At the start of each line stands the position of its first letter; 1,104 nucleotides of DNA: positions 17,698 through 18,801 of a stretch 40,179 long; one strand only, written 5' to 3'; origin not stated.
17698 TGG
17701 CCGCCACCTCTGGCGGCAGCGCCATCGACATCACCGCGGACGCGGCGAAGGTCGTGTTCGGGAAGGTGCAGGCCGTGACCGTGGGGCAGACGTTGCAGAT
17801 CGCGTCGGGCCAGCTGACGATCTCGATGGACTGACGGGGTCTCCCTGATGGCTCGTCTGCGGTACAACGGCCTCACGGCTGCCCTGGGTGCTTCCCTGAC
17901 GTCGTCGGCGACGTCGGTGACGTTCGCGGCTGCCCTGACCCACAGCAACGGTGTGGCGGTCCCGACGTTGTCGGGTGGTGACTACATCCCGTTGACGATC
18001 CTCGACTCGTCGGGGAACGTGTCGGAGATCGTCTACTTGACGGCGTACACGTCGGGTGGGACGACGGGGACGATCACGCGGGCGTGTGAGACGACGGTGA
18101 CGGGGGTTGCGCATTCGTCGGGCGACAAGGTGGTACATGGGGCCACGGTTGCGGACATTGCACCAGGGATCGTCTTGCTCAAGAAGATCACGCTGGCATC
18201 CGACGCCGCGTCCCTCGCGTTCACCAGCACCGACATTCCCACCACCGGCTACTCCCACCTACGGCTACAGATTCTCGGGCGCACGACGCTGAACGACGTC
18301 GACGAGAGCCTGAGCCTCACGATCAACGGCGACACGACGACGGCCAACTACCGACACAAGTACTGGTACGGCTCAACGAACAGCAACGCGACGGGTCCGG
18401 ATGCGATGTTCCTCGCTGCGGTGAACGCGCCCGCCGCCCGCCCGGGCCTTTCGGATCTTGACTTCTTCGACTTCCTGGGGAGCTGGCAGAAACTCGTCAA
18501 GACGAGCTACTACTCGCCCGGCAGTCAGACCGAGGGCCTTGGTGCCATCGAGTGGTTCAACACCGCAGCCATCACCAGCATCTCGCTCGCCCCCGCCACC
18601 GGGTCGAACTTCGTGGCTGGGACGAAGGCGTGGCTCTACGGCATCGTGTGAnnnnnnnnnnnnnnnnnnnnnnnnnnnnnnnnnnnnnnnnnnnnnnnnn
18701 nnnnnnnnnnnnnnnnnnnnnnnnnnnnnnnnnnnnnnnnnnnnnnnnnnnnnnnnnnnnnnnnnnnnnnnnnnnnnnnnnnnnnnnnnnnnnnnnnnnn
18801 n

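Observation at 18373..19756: Antisense, lower-GC acyltransferase-3 moron inside the tail-fibre region (candidate lysogenic conversion / receptor masking)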

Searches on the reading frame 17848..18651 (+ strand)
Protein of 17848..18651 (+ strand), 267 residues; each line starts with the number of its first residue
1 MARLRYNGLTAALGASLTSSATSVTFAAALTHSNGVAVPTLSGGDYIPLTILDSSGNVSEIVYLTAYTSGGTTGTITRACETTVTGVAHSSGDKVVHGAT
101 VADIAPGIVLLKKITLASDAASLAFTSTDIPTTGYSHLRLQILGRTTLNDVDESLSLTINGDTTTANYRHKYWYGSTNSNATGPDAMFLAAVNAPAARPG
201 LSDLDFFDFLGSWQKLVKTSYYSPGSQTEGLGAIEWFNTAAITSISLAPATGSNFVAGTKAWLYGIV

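Call 3: search_protein_families(library=pfam, proteins=[window:17848-18651:+], max_evalue=0.01)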
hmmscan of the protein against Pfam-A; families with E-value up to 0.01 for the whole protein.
window:17848-18651:+ (267 aa): 0 families

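Call 21: search_protein_families(library=phrogs, proteins=[window:17848-18651:+], max_evalue=0.001)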
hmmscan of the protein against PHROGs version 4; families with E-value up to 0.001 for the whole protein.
window:17848-18651:+ (267 aa): 4 families
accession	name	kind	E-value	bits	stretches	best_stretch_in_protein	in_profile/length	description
phrog_8469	-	tail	7.1e-10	39.7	1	10-183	10-175/303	tail fiber protein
phrog_30299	-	tail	5.2e-08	33.2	1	10-104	10-96/425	tail fiber protein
phrog_6427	-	unknown function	2.7e-06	27.1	1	1-95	2-92/675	-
phrog_27144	-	unknown function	2e-05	25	1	9-105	9-97/247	-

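Call 27: find_related_loci(query=window:17848-18648:+, collection=viral_contigs, flank=8000)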
Query window:17848-18648:+ (267 aa) in viral_contigs; peptide patterns used: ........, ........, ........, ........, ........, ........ (x = any residue, [..] = any of these).
14 stretches matched a pattern; 5 encode a relative of the query (tblastn E <= 1e-3); 5 distinct loci.
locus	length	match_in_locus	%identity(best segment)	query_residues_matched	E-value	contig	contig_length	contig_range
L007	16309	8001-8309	75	1-104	4e-34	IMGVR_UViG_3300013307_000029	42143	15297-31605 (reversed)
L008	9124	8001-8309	50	1-105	3e-15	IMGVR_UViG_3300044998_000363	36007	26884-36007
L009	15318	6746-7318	54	1-104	5e-15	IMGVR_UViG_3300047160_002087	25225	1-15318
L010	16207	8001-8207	43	42-103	1e-7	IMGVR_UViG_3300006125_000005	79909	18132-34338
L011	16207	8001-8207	43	42-103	1e-7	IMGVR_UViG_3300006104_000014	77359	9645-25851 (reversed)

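Call 70: find_homologous_proteins(query=window:17848-18648:+, max_evalue=0.001)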
Query window:17848-18648:+ (267 aa): 152 proteins with E <= 0.001 among 8000 candidates; the best 120 are listed.
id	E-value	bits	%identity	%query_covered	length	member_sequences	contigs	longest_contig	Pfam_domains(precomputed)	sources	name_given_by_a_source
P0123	6.0e-166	568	100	100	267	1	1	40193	-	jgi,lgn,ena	-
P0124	2.0e-44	170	46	100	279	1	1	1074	-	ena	-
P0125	8.0e-40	155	44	99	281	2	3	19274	-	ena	-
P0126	6.7e-39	152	74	42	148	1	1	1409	-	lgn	-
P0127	1.7e-38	151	80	40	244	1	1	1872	-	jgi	-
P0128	4.4e-38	149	79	40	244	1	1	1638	-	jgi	jgi:hypothetical protein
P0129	1.5e-37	148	75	41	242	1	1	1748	-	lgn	-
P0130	2.9e-37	147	74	42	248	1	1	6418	-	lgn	-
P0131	2.9e-37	147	75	40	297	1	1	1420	-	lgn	-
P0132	5.8e-37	146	77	40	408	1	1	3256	-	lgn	-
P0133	7.0e-37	145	79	39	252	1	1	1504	-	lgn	-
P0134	7.9e-37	145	66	48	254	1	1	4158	-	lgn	-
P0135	1.6e-36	144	77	39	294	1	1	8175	PF06439.19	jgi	jgi:hypothetical protein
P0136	1.8e-36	144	75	39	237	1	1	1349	-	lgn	-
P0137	2.0e-36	144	76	39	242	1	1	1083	-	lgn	-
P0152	3.2e-34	137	63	47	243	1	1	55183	-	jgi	jgi:hypothetical protein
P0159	1.8e-33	134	56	57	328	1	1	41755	-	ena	-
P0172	5.7e-32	129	70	39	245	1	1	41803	-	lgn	-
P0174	9.2e-32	129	69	39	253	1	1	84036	-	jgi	jgi:hypothetical protein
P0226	7.4e-26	109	58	42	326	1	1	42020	-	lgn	-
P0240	2.7e-23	101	60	39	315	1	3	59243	-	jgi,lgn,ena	-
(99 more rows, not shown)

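Call 71: find_encoding_contigs(protein=P0125, flank=5000, max_places=1)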
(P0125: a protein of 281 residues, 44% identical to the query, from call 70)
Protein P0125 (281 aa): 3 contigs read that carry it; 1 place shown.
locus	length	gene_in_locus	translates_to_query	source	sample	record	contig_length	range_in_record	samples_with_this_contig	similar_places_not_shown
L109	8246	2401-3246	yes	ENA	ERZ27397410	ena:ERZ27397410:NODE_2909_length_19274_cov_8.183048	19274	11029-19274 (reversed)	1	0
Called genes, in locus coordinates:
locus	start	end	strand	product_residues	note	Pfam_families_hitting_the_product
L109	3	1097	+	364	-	?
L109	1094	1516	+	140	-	-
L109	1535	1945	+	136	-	PF23140:Gp80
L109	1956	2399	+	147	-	-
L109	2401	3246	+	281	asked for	-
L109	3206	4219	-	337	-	PF01757:Acyl_transf_3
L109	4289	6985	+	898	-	PF01471:PG_binding_1 (weak)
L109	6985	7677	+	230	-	-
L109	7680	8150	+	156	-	-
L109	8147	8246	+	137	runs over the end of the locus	-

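Call 72: find_encoding_contigs(protein=P0152, flank=5000, max_places=1)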
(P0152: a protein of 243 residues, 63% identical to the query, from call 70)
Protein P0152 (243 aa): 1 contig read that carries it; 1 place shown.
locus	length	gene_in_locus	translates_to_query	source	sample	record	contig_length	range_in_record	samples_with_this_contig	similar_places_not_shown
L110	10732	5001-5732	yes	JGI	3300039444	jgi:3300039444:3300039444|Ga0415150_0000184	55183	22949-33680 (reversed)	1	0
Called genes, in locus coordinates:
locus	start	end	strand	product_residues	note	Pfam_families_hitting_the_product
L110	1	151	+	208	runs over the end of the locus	-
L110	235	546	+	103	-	-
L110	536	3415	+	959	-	-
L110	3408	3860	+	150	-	-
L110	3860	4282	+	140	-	-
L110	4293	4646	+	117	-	-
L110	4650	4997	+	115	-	PF23140:Gp80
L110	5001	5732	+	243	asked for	-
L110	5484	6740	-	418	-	PF01757:Acyl_transf_3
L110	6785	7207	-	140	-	-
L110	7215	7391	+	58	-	-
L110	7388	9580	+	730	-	PF01471:PG_binding_1 (weak)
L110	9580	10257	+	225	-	-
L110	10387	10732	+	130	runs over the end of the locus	-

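Call 73: find_encoding_contigs(protein=P0159, flank=5000, max_places=1)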
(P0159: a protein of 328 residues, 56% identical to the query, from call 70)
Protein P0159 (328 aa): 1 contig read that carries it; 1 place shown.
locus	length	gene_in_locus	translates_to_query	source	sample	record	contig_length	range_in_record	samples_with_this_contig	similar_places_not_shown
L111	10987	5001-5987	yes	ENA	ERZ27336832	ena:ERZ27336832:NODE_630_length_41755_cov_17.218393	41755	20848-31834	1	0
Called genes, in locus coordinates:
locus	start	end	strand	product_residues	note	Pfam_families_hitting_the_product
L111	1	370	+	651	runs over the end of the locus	-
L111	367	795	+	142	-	-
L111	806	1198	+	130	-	-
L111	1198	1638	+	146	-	-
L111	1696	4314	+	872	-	PF01471:PG_binding_1 (faint)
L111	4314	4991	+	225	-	-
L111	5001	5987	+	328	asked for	-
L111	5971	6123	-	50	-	-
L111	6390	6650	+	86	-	-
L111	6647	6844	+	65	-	PF24596:DUF7620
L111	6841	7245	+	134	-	PF23778:Phage_holin_2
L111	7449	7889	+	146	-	-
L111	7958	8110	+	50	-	-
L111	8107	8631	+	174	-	-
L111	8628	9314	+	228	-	-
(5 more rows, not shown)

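Call 74: find_encoding_contigs(protein=P0172, flank=5000, max_places=1)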
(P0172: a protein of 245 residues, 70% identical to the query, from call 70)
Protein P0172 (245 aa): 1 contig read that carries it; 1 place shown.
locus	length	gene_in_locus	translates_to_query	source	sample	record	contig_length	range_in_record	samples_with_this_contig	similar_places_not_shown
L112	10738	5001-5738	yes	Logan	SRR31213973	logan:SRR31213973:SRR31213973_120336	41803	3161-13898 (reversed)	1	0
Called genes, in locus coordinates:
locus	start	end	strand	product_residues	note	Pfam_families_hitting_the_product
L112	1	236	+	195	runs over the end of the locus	-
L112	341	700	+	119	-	-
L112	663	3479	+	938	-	-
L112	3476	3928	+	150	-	-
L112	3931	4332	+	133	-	PF23140:Gp80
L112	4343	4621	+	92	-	-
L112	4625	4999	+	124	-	PF23140:Gp80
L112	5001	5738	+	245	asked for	-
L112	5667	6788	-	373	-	PF01757:Acyl_transf_3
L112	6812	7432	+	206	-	-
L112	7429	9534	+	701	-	PF01471:PG_binding_1 (weak)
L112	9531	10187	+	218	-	-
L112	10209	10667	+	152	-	-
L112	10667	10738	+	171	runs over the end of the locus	PF03009:GDPD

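Call 75: find_encoding_contigs(protein=P0174, flank=5000, max_places=1)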
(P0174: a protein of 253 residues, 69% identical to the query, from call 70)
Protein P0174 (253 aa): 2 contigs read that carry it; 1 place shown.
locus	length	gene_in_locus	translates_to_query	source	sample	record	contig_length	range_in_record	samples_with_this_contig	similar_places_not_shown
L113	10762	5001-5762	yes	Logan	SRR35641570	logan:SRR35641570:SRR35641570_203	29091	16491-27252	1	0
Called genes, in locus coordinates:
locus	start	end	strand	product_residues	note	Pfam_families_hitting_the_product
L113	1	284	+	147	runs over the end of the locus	PF12691:Phage_tail_terminator_6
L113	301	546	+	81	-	-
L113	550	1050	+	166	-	-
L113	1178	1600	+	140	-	PF24201:DUF7426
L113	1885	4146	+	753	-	-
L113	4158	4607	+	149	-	-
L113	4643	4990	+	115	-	PF23140:Gp80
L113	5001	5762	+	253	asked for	-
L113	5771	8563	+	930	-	PF01471:PG_binding_1 (weak)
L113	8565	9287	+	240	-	-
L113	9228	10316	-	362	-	PF01757:Acyl_transf_3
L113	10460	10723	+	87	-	-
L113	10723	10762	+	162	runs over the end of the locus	-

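Call 76: find_encoding_contigs(protein=P0226, flank=5000, max_places=1)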
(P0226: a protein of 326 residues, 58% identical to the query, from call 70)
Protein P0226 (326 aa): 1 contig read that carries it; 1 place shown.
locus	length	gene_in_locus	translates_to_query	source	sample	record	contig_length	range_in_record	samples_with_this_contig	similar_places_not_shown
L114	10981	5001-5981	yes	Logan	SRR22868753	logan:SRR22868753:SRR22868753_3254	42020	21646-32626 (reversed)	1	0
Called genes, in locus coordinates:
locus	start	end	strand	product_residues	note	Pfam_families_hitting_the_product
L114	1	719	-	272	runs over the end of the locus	PF12705:PDDEXK_1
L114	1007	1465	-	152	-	-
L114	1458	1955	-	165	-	-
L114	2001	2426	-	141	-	-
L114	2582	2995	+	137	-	PF23140:Gp80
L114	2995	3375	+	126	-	-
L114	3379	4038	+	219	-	-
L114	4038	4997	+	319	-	-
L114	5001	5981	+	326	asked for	-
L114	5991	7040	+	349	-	-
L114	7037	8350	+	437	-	-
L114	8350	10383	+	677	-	PF13539:Peptidase_M15_4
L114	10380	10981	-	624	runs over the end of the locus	-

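Call 77: find_encoding_contigs(protein=P0240, flank=5000, max_places=1)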
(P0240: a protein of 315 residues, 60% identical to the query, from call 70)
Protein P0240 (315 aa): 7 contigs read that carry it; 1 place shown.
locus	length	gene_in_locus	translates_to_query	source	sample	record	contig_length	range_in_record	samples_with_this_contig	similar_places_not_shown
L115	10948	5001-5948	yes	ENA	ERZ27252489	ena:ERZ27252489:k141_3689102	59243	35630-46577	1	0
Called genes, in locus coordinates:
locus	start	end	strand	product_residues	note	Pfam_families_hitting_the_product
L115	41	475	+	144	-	-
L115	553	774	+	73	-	-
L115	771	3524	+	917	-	-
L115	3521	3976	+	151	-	-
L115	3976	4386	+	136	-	PF23140:Gp80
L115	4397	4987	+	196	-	PF23140:Gp80 (weak)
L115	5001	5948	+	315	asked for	-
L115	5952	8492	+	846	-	-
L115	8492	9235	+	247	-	-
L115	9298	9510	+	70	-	-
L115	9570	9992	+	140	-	-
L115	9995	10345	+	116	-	-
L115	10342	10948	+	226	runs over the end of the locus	-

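Call 89: search_protein_families(library=pfam, alignment_id=A7, max_evalue=0.01)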
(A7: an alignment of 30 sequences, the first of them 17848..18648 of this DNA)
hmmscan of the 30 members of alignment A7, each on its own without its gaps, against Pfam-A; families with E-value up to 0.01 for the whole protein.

A. member 1, window:17848-18648:+ (267 aa): 0 families

B. families by the number of members that match (of 30 scanned): 4 families
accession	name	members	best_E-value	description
PF06439.18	3keto-disac_hyd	1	1.8e-08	3-keto-disaccharide hydrolase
PF13385.13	Laminin_G_3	1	2.6e-07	Concanavalin A-like lectin/glucanases superfamily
PF18573.7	BclA_C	1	1.3e-06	BclA C-terminal domain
PF16656.11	Pur_ac_phosph_N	1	0.0058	Purple acid Phosphatase, N-terminal domain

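Call 95: predict_structure(alignment_id=A7)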
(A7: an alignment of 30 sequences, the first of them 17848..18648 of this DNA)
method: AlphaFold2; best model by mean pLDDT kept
length: 267 residues; sequences in the alignment: 30
mean_pLDDT: 71.7   pTM: 0.53
mean pLDDT of the five models: 71.7, 68.1, 66.8, 63.8, 56.2
residues with pLDDT >= 90: 80; 70-90: 81; 50-70: 49; < 50: 57
segments of 3 or more residues with pLDDT < 50: 150-153, 173-223
pLDDT, mean of each block of 10 residues (from residue 1): 87 97 98 95 92 93 96 94 86 90 68 84 85 77 62 56 54 46 32 31 30 35 52 68 77 74 77
secondary structure, 60 per line:
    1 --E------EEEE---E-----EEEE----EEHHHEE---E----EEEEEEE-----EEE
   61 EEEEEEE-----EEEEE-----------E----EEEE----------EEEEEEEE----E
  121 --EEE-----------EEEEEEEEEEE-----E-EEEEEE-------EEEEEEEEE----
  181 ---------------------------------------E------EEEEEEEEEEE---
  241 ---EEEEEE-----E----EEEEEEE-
elements in order: E10-13 E23-26 E46-52 E58-67 E73-77 E94-97 E108-115 E123-125 E137-147 E155-160 E168-176 E227-237 E244-249 E260-266

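Call 97: fold_search(model_id=the predicted structure, library=pdb)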
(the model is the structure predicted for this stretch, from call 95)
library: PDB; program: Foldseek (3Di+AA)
matches with E <= 10: 1029; with E <= 0.001: 0
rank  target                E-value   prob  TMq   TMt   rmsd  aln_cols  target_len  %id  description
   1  9occ_E                1.1e-02  0.25  0.16  0.09  18.6       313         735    9  Sf11 bacteriophage tail (released 2025-11-12)
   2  6ovb                  1.1e-02  0.13  0.12  0.07  19.2       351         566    9  Crystal structure of a Bacillus thuringiensis Cry1Da tryptic core variant (released 2019-06-19)
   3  9n6a                  1.4e-02  0.13  0.13  0.10  20.1       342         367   12  GP23 C-termimal receptor binding domain from TM4 phage (released 2026-02-18)
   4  9vvr_S                1.9e-02  0.28  0.17  0.08  19.4       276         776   12  Structure of the bacteriophage E1004 tail (released 2025-11-12)
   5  8i4m_A                1.9e-02  0.25  0.16  0.07  21.8       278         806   11  Portal-tail complex structure of the Cyanophage P-SCSP1u (released 2023-11-01)
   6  9f4b_F1               4.4e-02  0.91  0.24  0.16  13.2       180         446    9  Pre-assembled baseplate cup of Klebsiella phage KP1 variant vB_Kpn_Lilla1 (released 2025-05-14)
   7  9f4b_F2               4.4e-02  0.87  0.22  0.14  13.4       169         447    9  Pre-assembled baseplate cup of Klebsiella phage KP1 variant vB_Kpn_Lilla1 (released 2025-05-14)
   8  5z5l_C                5.1e-02  0.16  0.15  0.17  23.6       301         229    8  Crystal structure of ConA-R5M (released 2019-04-10)
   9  6aj0_B                6.5e-02  0.16  0.15  0.16  19.7       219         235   10  The structure of Enterovirus D68 mature virion (released 2018-11-07)
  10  9ib9_B                8.0e-02  0.82  0.26  0.43   7.5       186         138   10  Tumor necrosis factor-like lectin PLTL from Photorhabdus laumondii in complex with B Lewis b pentasaccharide (released 2025-10-29)
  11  6za2_A                8.0e-02  0.08  0.13  0.05  20.5       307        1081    9  Crystal structure of dimeric latent PorU from Porphyromonas gingivalis (released 2021-09-29)
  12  3mll                  8.0e-02  0.05  0.10  0.09  21.4       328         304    6  Reduced (Cu+) peptidylglycine alpha-hydroxylating monooxygenase (PHM) with bound azide (released 2011-03-02)
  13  3w5m                  9.7e-02  0.23  0.22  0.07  22.1       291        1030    8  Crystal Structure of Streptomyces avermitilis alpha-L-rhamnosidase (released 2013-03-20)
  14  6za2_B                1.0e-01  0.08  0.13  0.05  21.8       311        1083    9  Crystal structure of dimeric latent PorU from Porphyromonas gingivalis (released 2021-09-29)
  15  1w99                  1.1e-01  0.12  0.17  0.10  19.2       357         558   12  Mosquito-larvicidal toxin Cry4Ba from Bacillus thuringiensis ssp. Israelensis (released 2005-04-11)
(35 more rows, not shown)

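Call 98: search_protein_families(library=pfam, proteins=[L110:6785-7207:-, L112:6812-7432:+, L007:9685-10188:+, L113:8565-9287:+, L113:9228-10316:-, L109:3206-4222:-, L110:5484-6683:-, L112:5667-6752:-], max_evalue=0.01)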
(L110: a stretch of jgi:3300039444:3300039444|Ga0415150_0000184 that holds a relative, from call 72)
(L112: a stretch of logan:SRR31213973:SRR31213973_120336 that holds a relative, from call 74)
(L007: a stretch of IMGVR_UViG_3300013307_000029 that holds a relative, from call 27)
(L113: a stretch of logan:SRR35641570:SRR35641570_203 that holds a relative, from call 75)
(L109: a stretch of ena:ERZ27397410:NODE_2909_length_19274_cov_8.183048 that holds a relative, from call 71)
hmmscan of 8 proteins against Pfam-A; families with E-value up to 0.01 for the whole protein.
L110:6785-7207:- (140 aa): 0 families

L112:6812-7432:+ (206 aa): 0 families

L007:9685-10188:+ (167 aa): 0 families

L113:8565-9287:+ (240 aa): 0 families

L113:9228-10316:- (362 aa): 1 family
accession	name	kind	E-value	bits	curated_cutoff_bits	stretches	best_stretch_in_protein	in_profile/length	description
PF01757.29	Acyl_transf_3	-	7e-20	71.8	31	1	16-327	3-322/326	Acyltransferase domain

L109:3206-4222:- (338 aa): 1 family
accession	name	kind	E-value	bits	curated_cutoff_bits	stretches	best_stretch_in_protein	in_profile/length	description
PF01757.29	Acyl_transf_3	-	6.4e-29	101.5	31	1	11-311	2-318/326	Acyltransferase domain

L110:5484-6683:- (399 aa): 1 family
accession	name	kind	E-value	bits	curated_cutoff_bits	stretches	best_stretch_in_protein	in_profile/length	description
PF01757.29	Acyl_transf_3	-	3.2e-26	92.6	31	1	13-294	2-298/326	Acyltransferase domain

L112:5667-6752:- (361 aa): 1 family
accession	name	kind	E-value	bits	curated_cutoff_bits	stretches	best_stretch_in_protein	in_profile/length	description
PF01757.29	Acyl_transf_3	-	1.5e-28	100.3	31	1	10-321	2-319/326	Acyltransferase domain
